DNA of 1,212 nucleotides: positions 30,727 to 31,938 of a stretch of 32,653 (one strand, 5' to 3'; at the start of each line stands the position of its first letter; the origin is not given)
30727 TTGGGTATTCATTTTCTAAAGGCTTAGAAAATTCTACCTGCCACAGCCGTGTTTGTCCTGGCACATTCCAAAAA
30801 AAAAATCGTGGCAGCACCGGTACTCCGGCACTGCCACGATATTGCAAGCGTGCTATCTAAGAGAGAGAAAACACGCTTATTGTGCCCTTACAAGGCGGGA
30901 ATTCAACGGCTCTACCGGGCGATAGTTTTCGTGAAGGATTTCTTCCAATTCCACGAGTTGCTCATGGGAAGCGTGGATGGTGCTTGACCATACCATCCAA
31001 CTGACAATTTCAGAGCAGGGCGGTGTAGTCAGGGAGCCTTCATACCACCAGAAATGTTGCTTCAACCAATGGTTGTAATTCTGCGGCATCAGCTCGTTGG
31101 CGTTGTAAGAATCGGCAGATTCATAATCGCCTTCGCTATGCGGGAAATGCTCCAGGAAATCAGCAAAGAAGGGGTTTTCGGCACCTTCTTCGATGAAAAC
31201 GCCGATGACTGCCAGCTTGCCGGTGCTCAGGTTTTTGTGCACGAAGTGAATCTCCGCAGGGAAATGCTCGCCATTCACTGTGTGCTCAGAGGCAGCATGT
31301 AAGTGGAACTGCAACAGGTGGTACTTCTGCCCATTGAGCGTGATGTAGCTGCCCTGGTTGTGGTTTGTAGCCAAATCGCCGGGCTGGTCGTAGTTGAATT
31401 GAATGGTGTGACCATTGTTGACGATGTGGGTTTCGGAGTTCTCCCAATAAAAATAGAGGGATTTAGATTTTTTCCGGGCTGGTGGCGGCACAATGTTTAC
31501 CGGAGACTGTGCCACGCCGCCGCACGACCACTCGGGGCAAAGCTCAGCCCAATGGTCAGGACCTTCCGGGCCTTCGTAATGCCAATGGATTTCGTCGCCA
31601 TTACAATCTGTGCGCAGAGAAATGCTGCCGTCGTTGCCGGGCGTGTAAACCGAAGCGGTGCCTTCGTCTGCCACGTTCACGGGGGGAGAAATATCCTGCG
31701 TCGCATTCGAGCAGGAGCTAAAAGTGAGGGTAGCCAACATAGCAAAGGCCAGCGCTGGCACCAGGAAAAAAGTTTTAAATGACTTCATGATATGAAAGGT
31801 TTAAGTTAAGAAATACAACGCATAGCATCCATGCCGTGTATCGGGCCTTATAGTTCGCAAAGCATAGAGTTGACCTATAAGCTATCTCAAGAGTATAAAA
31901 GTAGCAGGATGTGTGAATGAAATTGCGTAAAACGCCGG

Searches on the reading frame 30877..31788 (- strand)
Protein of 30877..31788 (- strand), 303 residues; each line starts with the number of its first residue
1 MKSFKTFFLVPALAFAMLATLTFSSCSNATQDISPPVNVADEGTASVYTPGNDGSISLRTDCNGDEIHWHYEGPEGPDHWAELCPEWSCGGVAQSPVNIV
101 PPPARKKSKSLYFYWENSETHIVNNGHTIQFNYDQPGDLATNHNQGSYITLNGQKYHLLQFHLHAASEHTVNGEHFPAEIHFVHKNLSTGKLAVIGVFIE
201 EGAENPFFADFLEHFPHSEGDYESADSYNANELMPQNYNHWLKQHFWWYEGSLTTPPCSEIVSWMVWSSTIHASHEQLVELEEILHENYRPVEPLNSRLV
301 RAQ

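Call 48: search_protein_families(library=pfam, proteins=[window:30877-31788:-], max_evalue=0.0001)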
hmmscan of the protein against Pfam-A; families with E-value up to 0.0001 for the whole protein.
window:30877-31788:- (303 aa): 1 family
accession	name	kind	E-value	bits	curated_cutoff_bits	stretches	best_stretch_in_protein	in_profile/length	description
PF00194.26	Carb_anhydrase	-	7.4e-48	163.8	27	1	76-302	2-252/254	Eukaryotic-type carbonic anhydrase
